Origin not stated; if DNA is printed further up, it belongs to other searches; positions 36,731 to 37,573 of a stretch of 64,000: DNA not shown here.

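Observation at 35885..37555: Sensor histidine kinase whose periplasmic domain carries CxxCH and Cx4CH c-type haem-binding motifs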

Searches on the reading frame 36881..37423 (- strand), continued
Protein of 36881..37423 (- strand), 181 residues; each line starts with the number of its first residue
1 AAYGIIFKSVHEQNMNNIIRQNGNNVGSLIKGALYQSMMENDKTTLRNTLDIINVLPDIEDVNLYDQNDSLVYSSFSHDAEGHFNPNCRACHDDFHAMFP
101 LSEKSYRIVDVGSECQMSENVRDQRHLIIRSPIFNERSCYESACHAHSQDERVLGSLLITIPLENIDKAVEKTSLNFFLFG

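Call 20: search_solved_structures(query=A2, max_evalue=10, show_alignments=3)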
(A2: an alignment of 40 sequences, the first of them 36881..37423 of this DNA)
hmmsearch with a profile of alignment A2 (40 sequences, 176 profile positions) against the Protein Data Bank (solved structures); distinct sequences matched with E-value up to 10: 20.
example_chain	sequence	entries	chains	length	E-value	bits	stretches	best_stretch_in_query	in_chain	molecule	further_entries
3b42_A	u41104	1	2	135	6e-08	35.6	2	20-85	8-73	Methyl-accepting chemotaxis protein, putative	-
3b47_A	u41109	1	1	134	1.7e-05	27.6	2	15-70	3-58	Methyl-accepting chemotaxis protein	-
3bng_A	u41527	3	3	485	0.032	17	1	65-107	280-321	Cytochrome c-552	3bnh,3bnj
1fs7_A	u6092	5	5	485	0.036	16.8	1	65-107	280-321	CYTOCHROME C NITRITE REDUCTASE | Cytochrome c-552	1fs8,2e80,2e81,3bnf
1fs9_A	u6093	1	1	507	0.039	16.7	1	65-107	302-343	CYTOCHROME C NITRITE REDUCTASE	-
5is1_A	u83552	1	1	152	0.08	15.7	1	13-88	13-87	Histidine kinase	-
1qdb_A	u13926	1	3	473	0.19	14.5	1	65-102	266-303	CYTOCHROME C NITRITE REDUCTASE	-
1y4o_A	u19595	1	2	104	0.25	14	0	43-78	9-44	Dynein light chain 2A, cytoplasmic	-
2b95_A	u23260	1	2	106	0.26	14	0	40-77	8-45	Dynein light chain 2A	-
4ywz_A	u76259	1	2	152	0.39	13.4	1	14-88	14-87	Sensor protein kinase WalK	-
7dud_A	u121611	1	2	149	0.45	13.2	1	14-88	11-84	Sensor protein kinase WalK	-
2hz5_A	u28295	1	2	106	0.49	13.1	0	43-77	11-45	Dynein light chain 2A, cytoplasmic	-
2e8j_A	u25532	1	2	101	0.58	12.9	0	44-77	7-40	Dynein light chain 2A, cytoplasmic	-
1z09_A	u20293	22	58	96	0.62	12.8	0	45-78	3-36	Dynein light chain 2A, cytoplasmic | Dynein light chain roadblock-type 1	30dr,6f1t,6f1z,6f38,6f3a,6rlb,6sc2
9dgr_k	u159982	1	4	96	0.86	12.3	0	45-78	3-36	Dynein light chain roadblock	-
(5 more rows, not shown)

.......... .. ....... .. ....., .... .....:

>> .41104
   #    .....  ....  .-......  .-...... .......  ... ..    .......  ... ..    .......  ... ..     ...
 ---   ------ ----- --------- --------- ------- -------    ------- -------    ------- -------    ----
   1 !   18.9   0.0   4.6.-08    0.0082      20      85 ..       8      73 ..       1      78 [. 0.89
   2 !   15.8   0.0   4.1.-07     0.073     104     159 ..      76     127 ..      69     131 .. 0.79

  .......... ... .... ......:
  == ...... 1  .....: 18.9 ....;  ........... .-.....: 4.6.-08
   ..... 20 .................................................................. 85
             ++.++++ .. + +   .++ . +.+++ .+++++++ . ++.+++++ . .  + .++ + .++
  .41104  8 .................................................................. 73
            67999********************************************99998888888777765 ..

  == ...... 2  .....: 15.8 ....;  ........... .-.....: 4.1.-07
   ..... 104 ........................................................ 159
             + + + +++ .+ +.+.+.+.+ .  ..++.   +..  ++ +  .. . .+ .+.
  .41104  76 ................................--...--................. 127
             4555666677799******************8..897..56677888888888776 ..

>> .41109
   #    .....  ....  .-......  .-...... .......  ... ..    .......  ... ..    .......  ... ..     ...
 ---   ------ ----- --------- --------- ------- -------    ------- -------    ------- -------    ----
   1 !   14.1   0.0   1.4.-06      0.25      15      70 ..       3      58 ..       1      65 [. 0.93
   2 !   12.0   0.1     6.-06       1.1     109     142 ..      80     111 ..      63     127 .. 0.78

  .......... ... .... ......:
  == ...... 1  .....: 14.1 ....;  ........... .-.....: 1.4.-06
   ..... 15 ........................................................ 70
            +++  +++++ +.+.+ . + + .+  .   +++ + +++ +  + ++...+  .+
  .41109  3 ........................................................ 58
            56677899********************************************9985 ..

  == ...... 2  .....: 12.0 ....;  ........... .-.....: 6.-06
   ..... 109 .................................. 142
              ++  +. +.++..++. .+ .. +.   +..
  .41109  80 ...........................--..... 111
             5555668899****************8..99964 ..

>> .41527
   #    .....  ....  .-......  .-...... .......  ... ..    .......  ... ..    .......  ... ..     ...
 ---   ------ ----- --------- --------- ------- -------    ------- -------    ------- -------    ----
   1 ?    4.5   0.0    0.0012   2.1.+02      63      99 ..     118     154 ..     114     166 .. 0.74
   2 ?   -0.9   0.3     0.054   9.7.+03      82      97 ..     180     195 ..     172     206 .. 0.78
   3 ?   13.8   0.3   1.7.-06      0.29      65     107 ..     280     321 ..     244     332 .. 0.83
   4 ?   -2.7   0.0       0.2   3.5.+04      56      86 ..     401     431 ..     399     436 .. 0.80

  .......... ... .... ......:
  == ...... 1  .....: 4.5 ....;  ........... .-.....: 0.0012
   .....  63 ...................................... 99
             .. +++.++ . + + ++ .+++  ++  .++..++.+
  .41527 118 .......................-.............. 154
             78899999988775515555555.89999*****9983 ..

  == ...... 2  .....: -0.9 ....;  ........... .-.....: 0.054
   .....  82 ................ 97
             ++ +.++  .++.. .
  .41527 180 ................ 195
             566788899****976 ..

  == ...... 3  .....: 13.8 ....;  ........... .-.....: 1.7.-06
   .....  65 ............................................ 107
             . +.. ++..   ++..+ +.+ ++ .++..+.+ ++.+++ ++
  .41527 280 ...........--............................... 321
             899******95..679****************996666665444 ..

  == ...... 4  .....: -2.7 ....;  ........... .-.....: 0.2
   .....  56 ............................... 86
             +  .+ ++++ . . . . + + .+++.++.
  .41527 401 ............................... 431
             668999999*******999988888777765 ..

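Call 21: find_homologous_proteins(query=A2, max_evalue=0.00001)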
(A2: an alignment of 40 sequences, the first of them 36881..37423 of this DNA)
Query A2 (40 sequences) (181 aa, profile of the alignment): 180 proteins with E <= 0.00001 among 1761 candidates; the best 120 are listed.
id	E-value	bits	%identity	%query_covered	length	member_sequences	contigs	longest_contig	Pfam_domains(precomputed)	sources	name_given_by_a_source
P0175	1.8e-60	221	24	94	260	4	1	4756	PF00672.31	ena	-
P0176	8.5e-56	206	26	86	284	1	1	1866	PF00672.31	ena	-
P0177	2.5e-55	205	23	98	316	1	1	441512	PF00672.31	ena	-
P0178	2.6e-54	201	25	87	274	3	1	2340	PF21563.4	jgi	-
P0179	2.8e-54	201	26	86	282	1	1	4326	PF00672.31,PF21563.4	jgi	-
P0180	1.1e-53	199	27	87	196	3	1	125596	-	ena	-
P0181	1.2e-53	199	25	96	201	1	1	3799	PF21563.4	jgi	-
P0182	1.2e-53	199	25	94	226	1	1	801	-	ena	-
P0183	1.6e-53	199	28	86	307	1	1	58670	PF00672.31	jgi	jgi:histidine kinase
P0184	2.5e-53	198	26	96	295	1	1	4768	PF00672.31,PF21563.4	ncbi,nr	ncbi:MAG: HAMP domain-containing protein, partial [Deltaproteobacteria bacterium]|nr:HAMP domain-con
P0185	2.8e-53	198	23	99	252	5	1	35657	PF21563.4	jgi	jgi:histidine kinase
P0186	3.6e-53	198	20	94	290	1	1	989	PF00672.31,PF21563.4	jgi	-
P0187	4.1e-53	197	25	88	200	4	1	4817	PF21563.4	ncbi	ncbi:MAG: hypothetical protein P8X86_20675 [Desulfofustis sp.]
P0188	4.7e-53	197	25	90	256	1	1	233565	-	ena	-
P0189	5.1e-53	197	27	81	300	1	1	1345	PF00672.31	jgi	-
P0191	7.0e-53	197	24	86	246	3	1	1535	PF21563.4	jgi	jgi:histidine kinase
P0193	9.1e-53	196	27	88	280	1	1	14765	PF21563.4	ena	-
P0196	1.2e-52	196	23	94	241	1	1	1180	PF21563.4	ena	-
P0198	1.4e-52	196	25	88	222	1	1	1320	PF21563.4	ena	-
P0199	1.5e-52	196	29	83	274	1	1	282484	PF21563.4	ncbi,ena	-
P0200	1.5e-52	196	25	87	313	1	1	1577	PF00672.31,PF21563.4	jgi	-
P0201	2.4e-52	195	21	94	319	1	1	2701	PF00672.31,PF21563.4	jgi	jgi:histidine kinase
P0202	2.6e-52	195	27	88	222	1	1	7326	PF21563.4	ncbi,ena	-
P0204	3.1e-52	195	26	88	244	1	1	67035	PF21563.4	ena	-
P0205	4.0e-52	194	30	87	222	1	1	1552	PF21563.4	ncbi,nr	ncbi:MAG: PAS domain-containing sensor histidine kinase, partial [Desulfobacterales bacterium]|nr:PA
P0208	8.3e-52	193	23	99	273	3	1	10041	PF00672.31,PF21563.4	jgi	jgi:histidine kinase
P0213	2.6e-51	192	23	98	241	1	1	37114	PF21563.4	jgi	jgi:histidine kinase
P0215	4.5e-51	191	23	99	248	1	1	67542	PF21563.4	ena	-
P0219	2.4e-50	188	27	80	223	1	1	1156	PF21563.4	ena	-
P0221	3.8e-50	188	25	80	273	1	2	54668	PF00672.31,PF21563.4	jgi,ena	-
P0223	5.7e-50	187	28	80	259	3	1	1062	PF21563.4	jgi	jgi:histidine kinase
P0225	1.7e-49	186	24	89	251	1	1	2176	PF21563.4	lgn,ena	-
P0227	3.9e-49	185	23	88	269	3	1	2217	PF00672.31,PF21563.4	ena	-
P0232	1.3e-48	183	23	86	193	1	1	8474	PF21563.4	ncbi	-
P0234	2.8e-48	182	22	94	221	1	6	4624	PF21563.4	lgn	-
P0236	1.2e-47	180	24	87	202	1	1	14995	PF21563.4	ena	-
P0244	5.5e-45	171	27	82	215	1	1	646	PF00672.31,PF21563.4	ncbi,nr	ncbi:MAG: cell wall metabolism sensor histidine kinase WalK, partial [Deltaproteobacteria bacterium]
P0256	6.9e-40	154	25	73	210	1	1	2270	PF21563.4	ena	-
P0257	2.8e-39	152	56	99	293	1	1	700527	PF00672.31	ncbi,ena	-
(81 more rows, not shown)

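Call 28: find_encoding_contigs(protein=P0257, flank=10000, max_places=2)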
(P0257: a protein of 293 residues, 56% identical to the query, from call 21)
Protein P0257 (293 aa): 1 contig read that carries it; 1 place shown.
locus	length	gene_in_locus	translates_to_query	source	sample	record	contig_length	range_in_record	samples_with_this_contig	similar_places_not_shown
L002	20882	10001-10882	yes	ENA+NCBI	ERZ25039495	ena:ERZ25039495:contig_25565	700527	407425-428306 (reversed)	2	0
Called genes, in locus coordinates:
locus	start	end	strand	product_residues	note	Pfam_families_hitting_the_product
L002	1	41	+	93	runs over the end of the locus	-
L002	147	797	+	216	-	PF25575:TPR_BSK1_C (faint), PF12895:ANAPC3 (faint), PF13174:TPR_6 (faint), PF13424:TPR_12 (faint), PF00515:TPR_1 (faint), PF07719:TPR_2 (faint), PF13428:TPR_14 (faint), PF13432:TPR_16 (faint), +2 more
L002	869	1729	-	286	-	PF01370:Epimerase, PF02719:Polysacc_synt_2 (faint), PF04321:RmlD_sub_bind, PF16363:GDP_Man_Dehyd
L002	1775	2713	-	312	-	PF01073:3Beta_HSD, PF01370:Epimerase, PF02719:Polysacc_synt_2 (faint), PF04321:RmlD_sub_bind (faint), PF16363:GDP_Man_Dehyd, PF07993:NAD_binding_4 (weak)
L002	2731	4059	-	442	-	PF02558:ApbA (faint), PF03721:UDPG_MGDP_dh_N, PF00984:UDPG_MGDP_dh, PF03720:UDPG_MGDP_dh_C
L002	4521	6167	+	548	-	PF01597:GCV_H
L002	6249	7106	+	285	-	PF12838:Fer4_7 (faint), PF12837:Fer4_6 (faint), PF13187:Fer4_9 (faint), PF13237:Fer4_10 (faint), PF13247:Fer4_11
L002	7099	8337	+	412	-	PF03916:NrfD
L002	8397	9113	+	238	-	PF01597:GCV_H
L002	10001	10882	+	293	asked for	PF00672:HAMP (weak)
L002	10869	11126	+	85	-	PF00512:HisKA (weak)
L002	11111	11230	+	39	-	-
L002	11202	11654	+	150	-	PF02518:HATPase_c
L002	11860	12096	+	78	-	PF00072:Response_reg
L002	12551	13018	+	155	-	PF25601:AAA_lid_14, PF02954:HTH_8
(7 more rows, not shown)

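Call 33: predict_structure(alignment_id=A3)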
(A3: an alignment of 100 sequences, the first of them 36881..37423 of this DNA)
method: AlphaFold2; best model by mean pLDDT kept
length: 181 residues; sequences in the alignment: 100
mean_pLDDT: 81.6   pTM: 0.75
mean pLDDT of the five models: 81.6, 80.3, 79.8, 77.0, 75.4
residues with pLDDT >= 90: 39; 70-90: 116; 50-70: 25; < 50: 1
segments of 3 or more residues with pLDDT < 50: none
pLDDT, mean of each block of 10 residues (from residue 1): 73 75 79 84 89 87 91 75 69 86 87 62 81 91 88 92 86 76 64
secondary structure, 60 per line:
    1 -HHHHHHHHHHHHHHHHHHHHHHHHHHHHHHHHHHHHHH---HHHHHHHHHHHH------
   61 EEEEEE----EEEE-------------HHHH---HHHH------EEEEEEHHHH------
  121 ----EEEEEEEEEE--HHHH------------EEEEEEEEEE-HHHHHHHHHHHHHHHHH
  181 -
elements in order: H2-39 H43-54 E61-66 E71-74 H88-91 H95-98 E105-110 H111-114 E125-134 H137-140 E153-162 H164-180

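Call 37: fold_search(model_id=the predicted structure, library=pdb)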
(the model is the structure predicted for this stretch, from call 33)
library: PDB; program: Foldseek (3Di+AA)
matches with E <= 10: 339; with E <= 0.001: 6
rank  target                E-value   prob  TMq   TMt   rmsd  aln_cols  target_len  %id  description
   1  9a5d_A                5.3e-05  1.00  0.51  0.18   5.5       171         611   13  Integrative model of WALK-YYCH by crosslinking MS and deep learning (released 2024-09-18)
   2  7dud_A                7.7e-05  1.00  0.53  0.63   4.7       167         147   12  Crystal Structure of erWalK (released 2022-01-19)
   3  4ywz_B                8.1e-05  1.00  0.59  0.71   4.3       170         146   10  Crystal structure of the extracellular receptor domain of the essential sensor kinase WalK from Staphylococcus aureus (released 2016-03-30)
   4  3b42_B                8.1e-05  1.00  0.38  0.51  13.7       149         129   20  Periplasmic sensor domain of chemotaxis protein GSU0935 (released 2008-04-08)
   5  5is1                  9.8e-05  1.00  0.50  0.62   5.7       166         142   10  Crystal structure of the extracellular domain of sensor histidine kinase YycG from Staphylococcus aureus at 2.0 Angstrom (released 2016-07-20)
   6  4ywz_A                1.1e-04  1.00  0.53  0.63   4.7       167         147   12  Crystal structure of the extracellular receptor domain of the essential sensor kinase WalK from Staphylococcus aureus (released 2016-03-30)
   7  3b47                  1.6e-03  1.00  0.36  0.51  15.2       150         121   17  Periplasmic sensor domain of chemotaxis protein GSU0582 (released 2008-04-08)
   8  4jgq_A                2.5e-03  1.00  0.55  0.50   4.3       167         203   11  The crystal structure of sporulation kinase D mutant sensor domain, r131a, from Bacillus subtilis subsp in co-crystall (released 2013-05-15)
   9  9a72_A                3.4e-03  0.99  0.36  0.24   6.0       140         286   14  Integrative model of YFMS-CHEW by crosslinking MS and deep learning (released 2024-09-18)
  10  4jgq_B                3.6e-03  1.00  0.51  0.47   5.1       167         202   11  The crystal structure of sporulation kinase D mutant sensor domain, r131a, from Bacillus subtilis subsp in co-crystall (released 2013-05-15)
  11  5ltv_D                3.6e-03  0.95  0.35  0.29   9.4       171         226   15  LIGAND BINDING DOMAIN OF PSEUDOMONAS AERUGINOSA PAO1 AMINO ACID CHEMORECPETOR PCTC IN COMPLEX WITH GABA (released 2017-09-20)
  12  5ku5_C                4.1e-03  1.00  0.46  0.54   6.9       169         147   12  Crystal Structure of CusS Sensor Domain with Silver Bound (released 2016-09-14)
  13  6q0g                  4.6e-03  1.00  0.47  0.40   5.0       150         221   11  Crystal structure of ligand-binding domain of Pseudomonas fluorescens chemoreceptor CtaA in complex with L-proline (released 2020-03-18)
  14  4jgr_B                4.9e-03  1.00  0.51  0.46   5.1       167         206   11  The crystal structure of sporulation kinase D mutant sensor domain, R131A, from Bacillus subtilis subsp at 2.4A resolu (released 2013-05-15)
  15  3by9_A                5.3e-03  0.99  0.43  0.32   7.7       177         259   14  Crystal structure of the V. cholerae Histidine Kinase DctB Sensor Domain (released 2008-08-12)
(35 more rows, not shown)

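Call 51: list_cluster_members(proteins=[P0064, P0066, P0067, P0076, P0089, P0107, P0146, P0143, P0157, P0161])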
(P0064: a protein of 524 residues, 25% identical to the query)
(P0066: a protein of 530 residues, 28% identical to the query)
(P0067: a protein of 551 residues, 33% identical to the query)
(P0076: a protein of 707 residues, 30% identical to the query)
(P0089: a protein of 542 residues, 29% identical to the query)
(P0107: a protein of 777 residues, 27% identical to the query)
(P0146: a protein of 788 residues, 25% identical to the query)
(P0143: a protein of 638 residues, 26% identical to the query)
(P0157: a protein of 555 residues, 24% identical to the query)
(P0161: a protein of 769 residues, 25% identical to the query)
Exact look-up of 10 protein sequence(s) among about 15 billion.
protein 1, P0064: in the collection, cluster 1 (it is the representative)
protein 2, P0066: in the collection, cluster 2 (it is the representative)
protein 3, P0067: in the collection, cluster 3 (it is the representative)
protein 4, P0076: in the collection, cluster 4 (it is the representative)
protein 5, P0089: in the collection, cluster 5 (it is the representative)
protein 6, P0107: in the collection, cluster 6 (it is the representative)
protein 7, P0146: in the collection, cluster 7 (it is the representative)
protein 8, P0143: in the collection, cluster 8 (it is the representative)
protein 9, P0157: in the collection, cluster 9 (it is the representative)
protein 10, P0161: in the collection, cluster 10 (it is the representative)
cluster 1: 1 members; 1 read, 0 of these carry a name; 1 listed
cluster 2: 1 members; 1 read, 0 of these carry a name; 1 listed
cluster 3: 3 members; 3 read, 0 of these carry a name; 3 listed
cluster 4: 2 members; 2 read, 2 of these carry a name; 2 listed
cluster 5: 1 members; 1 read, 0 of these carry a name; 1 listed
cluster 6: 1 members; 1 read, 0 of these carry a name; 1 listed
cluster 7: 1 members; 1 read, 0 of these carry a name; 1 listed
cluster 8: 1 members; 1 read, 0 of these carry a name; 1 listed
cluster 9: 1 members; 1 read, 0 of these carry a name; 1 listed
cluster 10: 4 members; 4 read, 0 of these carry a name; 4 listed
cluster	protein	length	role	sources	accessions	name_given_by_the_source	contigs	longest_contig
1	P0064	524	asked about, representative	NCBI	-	-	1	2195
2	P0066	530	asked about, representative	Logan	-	-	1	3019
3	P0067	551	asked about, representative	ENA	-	-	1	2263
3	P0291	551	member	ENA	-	-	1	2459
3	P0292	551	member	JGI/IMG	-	-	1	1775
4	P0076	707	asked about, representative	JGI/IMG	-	diguanylate cyclase (GGDEF)-like protein/PAS domain S-box-containing protein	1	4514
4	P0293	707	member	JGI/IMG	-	diguanylate cyclase (GGDEF)-like protein/PAS domain S-box-containing protein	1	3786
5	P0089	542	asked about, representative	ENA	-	-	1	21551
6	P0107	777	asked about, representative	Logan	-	-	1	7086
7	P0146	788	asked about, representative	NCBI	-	-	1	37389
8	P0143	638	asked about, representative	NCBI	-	-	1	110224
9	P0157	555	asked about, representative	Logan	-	-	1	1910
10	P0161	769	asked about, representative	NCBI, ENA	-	-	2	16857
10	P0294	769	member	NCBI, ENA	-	-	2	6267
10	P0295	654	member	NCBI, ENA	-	-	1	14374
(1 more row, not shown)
